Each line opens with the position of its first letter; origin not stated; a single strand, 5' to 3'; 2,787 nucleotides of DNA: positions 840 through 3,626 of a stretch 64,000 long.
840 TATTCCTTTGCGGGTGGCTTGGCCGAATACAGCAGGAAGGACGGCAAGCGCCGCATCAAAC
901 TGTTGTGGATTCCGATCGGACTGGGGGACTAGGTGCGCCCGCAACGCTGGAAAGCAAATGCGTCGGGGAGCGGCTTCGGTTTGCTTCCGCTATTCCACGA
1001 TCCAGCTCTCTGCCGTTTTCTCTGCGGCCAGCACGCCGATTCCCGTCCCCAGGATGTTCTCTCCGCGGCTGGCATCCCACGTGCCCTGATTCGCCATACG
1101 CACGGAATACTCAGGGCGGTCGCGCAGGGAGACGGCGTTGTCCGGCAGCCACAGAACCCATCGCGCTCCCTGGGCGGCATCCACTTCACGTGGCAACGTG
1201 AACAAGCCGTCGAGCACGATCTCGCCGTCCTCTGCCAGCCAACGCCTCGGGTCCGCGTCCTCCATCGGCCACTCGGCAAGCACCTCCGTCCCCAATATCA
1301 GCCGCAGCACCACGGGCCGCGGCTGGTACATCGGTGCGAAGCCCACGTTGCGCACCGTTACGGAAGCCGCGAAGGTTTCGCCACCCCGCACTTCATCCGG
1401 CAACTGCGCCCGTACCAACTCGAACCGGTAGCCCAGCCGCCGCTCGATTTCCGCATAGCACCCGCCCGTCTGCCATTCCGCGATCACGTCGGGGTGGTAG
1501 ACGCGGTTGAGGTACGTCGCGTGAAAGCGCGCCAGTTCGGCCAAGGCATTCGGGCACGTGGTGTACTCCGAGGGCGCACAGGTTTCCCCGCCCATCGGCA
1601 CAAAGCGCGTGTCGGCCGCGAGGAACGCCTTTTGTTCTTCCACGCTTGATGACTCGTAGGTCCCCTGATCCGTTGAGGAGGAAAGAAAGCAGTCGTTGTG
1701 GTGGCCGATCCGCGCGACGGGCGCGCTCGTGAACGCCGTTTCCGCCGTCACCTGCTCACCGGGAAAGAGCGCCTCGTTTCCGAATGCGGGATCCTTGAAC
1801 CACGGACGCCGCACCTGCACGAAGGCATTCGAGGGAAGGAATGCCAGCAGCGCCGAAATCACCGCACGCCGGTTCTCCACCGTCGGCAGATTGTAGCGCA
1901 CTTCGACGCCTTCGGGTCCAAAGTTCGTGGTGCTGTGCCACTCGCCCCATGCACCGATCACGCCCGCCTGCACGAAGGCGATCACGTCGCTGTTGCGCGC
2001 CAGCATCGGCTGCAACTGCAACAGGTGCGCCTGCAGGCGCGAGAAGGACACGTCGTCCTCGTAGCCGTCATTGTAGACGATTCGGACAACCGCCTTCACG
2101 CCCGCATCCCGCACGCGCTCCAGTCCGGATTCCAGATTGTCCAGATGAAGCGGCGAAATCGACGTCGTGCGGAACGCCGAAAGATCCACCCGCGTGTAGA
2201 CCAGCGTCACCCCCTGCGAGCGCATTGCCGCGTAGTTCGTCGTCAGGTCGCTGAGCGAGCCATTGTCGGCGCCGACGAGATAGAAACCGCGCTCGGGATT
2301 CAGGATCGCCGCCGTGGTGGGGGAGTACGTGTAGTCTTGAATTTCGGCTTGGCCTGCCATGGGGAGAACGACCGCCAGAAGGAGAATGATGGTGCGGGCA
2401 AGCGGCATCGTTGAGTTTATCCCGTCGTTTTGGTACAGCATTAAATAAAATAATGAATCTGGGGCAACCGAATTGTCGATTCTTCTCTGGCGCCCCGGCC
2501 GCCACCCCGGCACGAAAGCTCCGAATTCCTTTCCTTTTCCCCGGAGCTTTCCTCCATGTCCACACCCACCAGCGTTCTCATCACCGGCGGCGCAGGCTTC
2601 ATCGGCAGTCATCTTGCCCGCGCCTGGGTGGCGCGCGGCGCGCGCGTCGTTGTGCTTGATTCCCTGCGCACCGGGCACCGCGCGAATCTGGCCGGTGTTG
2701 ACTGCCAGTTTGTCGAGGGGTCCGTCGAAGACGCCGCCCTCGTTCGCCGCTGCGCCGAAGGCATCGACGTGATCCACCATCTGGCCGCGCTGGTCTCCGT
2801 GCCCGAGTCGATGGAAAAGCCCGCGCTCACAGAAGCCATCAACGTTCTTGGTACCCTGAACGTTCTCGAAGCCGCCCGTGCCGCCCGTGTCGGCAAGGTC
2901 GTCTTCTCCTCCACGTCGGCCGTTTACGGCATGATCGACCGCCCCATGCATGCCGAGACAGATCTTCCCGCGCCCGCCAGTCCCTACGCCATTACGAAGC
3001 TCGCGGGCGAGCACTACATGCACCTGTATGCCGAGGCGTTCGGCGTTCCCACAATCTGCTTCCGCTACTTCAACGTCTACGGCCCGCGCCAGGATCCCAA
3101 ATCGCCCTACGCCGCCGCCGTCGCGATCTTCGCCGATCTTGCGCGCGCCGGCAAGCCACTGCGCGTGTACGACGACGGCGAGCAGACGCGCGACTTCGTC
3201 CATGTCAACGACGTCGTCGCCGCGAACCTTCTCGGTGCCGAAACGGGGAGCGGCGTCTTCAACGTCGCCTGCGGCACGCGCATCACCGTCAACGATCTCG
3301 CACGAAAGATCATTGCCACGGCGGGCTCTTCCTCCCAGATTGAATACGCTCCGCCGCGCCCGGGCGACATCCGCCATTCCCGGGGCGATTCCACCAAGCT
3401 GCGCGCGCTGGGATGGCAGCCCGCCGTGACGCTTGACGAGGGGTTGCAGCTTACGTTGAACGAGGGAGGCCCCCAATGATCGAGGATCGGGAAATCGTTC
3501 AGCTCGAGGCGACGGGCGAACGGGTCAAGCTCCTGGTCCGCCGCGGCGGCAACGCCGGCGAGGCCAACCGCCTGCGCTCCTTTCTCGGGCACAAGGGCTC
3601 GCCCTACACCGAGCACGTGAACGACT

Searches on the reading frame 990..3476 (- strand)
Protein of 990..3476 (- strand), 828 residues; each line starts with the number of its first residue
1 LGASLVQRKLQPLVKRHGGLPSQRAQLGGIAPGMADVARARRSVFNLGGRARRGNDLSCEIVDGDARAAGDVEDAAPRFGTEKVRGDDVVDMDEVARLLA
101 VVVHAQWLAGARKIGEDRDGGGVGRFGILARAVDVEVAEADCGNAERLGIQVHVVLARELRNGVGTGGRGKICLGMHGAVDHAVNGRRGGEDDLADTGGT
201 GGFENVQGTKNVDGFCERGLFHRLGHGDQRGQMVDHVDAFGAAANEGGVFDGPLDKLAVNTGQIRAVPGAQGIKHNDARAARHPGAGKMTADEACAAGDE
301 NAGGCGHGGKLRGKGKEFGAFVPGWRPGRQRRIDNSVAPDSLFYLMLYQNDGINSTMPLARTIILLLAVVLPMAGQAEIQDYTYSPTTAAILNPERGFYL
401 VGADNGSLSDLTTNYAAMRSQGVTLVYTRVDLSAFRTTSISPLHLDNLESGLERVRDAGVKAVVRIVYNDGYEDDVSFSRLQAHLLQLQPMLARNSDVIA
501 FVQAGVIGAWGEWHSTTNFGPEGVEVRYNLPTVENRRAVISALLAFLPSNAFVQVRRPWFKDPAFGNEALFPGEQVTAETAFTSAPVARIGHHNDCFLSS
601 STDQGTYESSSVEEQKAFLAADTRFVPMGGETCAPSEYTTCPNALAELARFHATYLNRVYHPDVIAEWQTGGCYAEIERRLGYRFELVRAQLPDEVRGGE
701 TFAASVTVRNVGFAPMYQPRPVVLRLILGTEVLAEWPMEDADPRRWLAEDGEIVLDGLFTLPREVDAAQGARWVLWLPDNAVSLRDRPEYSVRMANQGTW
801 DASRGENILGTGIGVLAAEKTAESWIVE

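Call 52: search_protein_families(library=pfam, proteins=[window:990-3476:-])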
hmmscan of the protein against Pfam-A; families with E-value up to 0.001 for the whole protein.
window:990-3476:- (828 aa): 2 families
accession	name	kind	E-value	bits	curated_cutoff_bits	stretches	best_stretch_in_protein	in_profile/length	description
PF16116.10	DUF4832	-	1.9e-57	195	29.2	1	589-796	1-216/216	Domain of unknown function (DUF4832)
PF16173.10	DUF4874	-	1.2e-36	126.2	30.1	1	393-558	1-157/159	Domain of unknown function (DUF4874)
